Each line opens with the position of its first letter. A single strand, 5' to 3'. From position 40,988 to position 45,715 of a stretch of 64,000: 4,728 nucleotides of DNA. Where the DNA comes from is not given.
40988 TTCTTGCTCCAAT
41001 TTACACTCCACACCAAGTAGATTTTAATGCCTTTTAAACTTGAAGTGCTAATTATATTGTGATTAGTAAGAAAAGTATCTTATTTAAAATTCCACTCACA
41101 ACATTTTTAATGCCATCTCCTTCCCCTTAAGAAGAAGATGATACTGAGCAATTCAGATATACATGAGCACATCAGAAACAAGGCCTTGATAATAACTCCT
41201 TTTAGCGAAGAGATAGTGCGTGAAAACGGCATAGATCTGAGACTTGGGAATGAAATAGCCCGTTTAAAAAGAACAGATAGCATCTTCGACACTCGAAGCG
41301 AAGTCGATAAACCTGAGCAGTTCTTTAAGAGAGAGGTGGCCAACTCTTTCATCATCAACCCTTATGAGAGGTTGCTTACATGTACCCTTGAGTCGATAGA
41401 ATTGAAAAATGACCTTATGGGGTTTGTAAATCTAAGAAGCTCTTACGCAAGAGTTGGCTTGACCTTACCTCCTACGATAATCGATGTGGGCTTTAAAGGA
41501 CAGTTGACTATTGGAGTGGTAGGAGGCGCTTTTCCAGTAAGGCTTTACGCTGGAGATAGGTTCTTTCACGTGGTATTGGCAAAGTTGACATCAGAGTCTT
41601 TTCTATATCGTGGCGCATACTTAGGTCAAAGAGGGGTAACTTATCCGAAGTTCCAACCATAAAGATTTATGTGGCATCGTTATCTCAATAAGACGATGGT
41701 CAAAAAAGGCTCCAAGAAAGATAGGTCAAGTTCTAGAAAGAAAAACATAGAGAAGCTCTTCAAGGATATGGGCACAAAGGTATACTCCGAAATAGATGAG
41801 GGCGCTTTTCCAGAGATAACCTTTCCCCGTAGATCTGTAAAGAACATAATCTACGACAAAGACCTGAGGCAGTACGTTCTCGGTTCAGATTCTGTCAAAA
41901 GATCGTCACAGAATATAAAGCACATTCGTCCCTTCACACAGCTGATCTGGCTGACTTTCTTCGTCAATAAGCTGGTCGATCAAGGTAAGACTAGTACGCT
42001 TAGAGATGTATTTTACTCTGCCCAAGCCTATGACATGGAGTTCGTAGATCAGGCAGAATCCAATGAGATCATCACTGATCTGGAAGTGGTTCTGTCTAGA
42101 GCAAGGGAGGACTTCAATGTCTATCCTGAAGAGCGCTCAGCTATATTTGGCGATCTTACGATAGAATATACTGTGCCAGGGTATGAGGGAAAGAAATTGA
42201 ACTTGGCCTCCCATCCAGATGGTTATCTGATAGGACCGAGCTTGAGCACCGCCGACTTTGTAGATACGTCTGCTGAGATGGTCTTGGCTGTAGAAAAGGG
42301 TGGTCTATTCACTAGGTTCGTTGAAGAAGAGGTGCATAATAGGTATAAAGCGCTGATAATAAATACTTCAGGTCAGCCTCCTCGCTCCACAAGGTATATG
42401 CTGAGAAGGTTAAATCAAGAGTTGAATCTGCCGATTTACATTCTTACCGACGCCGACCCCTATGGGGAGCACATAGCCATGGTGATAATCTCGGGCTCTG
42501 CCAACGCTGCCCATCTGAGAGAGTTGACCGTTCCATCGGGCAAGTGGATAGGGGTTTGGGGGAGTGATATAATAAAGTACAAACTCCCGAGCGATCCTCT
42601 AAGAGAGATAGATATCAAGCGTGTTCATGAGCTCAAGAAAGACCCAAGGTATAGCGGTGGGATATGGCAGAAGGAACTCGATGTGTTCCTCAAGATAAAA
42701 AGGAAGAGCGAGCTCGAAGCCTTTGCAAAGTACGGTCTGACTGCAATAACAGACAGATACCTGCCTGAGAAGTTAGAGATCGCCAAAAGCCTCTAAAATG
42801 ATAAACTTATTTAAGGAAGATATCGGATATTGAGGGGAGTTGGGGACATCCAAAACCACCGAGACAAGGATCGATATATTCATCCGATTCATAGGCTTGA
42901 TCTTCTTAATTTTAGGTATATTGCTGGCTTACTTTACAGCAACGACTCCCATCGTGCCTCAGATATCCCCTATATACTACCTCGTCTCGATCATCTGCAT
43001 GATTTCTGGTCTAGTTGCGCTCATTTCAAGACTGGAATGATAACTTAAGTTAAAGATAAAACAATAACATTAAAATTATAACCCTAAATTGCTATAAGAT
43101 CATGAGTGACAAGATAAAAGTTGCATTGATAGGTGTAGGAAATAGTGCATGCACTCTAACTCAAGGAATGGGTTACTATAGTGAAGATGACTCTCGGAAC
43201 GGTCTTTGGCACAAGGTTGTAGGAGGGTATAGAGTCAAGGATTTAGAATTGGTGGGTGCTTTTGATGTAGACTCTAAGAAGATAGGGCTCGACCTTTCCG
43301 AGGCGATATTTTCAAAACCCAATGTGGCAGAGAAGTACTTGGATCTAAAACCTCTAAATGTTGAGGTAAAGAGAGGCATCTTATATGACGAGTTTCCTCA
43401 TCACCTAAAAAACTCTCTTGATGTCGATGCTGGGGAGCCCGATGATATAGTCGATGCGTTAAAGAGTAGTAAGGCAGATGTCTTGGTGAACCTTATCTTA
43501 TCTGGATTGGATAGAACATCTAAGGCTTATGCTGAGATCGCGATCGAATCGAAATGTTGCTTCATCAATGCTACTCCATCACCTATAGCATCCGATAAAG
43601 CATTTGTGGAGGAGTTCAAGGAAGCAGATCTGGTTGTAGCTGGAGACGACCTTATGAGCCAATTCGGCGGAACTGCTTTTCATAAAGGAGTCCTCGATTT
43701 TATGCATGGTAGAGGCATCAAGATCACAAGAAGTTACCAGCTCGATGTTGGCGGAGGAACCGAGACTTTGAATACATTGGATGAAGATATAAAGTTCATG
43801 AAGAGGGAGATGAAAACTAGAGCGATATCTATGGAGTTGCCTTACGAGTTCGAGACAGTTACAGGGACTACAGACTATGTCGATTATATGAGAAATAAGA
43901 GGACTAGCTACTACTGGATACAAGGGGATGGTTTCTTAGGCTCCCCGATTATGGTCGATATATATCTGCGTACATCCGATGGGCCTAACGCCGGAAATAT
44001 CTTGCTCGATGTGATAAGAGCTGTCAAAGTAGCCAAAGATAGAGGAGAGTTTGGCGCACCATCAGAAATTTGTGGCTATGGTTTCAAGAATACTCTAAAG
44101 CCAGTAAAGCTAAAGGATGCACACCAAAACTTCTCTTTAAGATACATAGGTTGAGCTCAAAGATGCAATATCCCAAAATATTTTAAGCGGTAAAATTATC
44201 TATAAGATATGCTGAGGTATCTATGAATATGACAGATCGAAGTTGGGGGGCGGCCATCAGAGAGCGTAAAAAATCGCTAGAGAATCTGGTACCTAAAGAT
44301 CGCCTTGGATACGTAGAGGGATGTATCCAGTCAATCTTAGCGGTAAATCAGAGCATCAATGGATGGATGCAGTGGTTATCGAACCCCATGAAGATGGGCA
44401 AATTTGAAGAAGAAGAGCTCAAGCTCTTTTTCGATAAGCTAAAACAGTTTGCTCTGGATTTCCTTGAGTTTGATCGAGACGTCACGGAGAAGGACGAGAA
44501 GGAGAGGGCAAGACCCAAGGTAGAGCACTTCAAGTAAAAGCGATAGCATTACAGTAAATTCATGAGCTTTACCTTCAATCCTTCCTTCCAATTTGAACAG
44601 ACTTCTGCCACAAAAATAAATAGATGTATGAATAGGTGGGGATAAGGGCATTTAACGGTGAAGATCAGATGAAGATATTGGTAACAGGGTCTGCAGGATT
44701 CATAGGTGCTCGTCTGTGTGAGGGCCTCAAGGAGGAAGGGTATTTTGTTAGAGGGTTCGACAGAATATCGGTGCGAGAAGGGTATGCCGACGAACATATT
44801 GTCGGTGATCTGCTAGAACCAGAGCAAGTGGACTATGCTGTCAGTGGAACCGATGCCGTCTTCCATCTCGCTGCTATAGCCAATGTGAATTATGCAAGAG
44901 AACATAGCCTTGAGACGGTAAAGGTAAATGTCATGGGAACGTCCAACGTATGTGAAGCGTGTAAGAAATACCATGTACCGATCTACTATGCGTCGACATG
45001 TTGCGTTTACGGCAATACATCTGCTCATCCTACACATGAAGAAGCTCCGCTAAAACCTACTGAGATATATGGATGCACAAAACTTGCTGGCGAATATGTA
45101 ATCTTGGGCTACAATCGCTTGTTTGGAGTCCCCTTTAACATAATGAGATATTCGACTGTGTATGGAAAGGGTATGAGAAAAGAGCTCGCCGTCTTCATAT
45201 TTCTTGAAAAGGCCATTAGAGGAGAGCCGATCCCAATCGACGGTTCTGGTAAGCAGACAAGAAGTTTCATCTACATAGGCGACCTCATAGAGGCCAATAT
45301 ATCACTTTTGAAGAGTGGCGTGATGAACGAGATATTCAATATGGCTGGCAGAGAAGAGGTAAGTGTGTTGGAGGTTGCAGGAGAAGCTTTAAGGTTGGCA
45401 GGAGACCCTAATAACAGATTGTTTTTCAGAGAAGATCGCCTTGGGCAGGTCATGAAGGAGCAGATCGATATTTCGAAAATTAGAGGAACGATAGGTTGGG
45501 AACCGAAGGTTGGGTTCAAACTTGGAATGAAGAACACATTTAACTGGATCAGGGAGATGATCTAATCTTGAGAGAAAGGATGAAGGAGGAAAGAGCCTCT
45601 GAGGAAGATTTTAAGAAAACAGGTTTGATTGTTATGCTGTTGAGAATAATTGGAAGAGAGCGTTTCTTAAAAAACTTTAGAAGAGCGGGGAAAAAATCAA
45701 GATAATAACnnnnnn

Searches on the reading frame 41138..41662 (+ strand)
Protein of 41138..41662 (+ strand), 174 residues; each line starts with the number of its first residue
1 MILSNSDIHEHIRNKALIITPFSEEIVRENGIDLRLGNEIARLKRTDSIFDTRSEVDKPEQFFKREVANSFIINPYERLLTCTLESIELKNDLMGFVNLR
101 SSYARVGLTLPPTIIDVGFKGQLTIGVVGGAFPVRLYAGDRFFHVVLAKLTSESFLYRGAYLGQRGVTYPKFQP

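Call 77: search_protein_families(library=pfam, proteins=[window:41138-41662:+], max_evalue=0.00001)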
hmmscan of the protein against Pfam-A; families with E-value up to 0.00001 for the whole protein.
window:41138-41662:+ (174 aa): 1 family
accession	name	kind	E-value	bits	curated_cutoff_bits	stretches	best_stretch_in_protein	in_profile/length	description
PF22769.1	DCD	-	4.1e-28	98.9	27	1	2-149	1-152/153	dCTP deaminase-like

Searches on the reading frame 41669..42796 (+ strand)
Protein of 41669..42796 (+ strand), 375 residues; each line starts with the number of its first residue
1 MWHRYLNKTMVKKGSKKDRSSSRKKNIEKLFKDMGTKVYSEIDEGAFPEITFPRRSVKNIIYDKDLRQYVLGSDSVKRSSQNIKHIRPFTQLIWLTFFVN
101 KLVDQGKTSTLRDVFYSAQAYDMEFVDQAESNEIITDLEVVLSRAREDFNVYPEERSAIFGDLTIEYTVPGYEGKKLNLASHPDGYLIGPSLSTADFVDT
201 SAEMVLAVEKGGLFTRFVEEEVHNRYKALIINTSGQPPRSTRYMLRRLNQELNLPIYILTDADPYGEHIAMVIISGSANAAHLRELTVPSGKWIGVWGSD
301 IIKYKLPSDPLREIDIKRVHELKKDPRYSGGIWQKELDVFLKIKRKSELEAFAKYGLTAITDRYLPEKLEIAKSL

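Call 26: search_protein_families(library=pfam, proteins=[window:41669-42796:+], max_evalue=1)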
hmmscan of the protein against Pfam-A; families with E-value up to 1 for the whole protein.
window:41669-42796:+ (375 aa): 5 families
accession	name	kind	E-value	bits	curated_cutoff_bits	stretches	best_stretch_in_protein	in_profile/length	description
PF21180.3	TOP6A-Spo11_Toprim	-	3.5e-51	174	24.1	1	204-369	1-170/170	Topoisomerase 6 subunit A/Spo11, Toprim domain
PF04406.19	TP6A_N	-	9.5e-14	51.4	26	1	88-151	2-62/62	Type IIB DNA topoisomerase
PF01751.28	Toprim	-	0.057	14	23.1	1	255-274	58-77/96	Toprim domain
PF19924.4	DUF6387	-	0.082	12.9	28.9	1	15-165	115-186/258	Family of unknown function (DUF6387)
PF11626.13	Rap1_C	-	0.1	13.1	24.2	0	311-354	45-69/84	TRF2-interacting telomeric protein/Rap1 - C terminal domain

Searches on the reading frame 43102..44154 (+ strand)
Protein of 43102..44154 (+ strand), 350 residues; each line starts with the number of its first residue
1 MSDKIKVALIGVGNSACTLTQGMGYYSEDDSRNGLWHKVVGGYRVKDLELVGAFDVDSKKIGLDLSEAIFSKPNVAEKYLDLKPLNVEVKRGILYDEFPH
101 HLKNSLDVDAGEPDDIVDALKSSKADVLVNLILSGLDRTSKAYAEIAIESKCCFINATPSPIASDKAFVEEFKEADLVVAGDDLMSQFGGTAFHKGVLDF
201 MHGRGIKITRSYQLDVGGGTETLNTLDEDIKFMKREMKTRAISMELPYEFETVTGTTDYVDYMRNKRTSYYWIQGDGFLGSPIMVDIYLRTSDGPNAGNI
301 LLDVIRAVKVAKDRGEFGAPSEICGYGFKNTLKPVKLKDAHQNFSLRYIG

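Call 78: search_protein_families(library=pfam, proteins=[window:43102-44154:+], max_evalue=0.00001)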
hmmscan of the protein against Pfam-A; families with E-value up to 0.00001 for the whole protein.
window:43102-44154:+ (350 aa): 1 family
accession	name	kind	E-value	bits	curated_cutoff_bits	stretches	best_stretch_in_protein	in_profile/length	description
PF01658.22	Inos-1-P_synth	-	3e-20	72.8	27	1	189-293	1-106/107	Myo-inositol-1-phosphate synthase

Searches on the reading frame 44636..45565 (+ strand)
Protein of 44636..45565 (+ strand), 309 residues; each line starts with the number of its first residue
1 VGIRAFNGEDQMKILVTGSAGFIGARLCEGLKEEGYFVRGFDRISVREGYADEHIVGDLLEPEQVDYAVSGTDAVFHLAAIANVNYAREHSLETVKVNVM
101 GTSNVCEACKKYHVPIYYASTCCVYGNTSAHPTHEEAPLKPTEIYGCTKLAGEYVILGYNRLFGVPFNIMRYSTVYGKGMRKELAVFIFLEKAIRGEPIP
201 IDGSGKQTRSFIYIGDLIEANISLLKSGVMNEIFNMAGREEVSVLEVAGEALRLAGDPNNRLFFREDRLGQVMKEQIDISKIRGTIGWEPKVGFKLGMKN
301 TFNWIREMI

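Call 78: search_protein_families(library=pfam, proteins=[window:44636-45565:+], max_evalue=0.00001)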
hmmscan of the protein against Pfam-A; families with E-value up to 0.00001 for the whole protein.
window:44636-45565:+ (309 aa): 7 families
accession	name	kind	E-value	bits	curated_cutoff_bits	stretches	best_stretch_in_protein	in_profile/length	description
PF01370.27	Epimerase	-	3.4e-52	177.7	20.9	1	14-237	1-240/240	NAD dependent epimerase/dehydratase family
PF16363.11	GDP_Man_Dehyd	-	2.4e-40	139.4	27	1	15-300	1-331/332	GDP-mannose 4,6 dehydratase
PF04321.23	RmlD_sub_bind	-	1.1e-27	97.3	27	1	12-256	1-232/287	RmlD substrate binding domain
PF01073.25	3Beta_HSD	-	1.8e-20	73.5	22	1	15-222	1-226/280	3-beta hydroxysteroid dehydrogenase/isomerase family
PF02719.21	Polysacc_synt_2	-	1.1e-15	58.1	20.2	1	53-257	57-249/293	Polysaccharide biosynthesis protein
PF07993.18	NAD_binding_4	-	1.6e-12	47.6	20.1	1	55-178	74-210/258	Male sterility protein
PF13460.12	NAD_binding_10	-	1.3e-07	32.1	27.2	1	18-126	1-103/184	NAD(P)H-binding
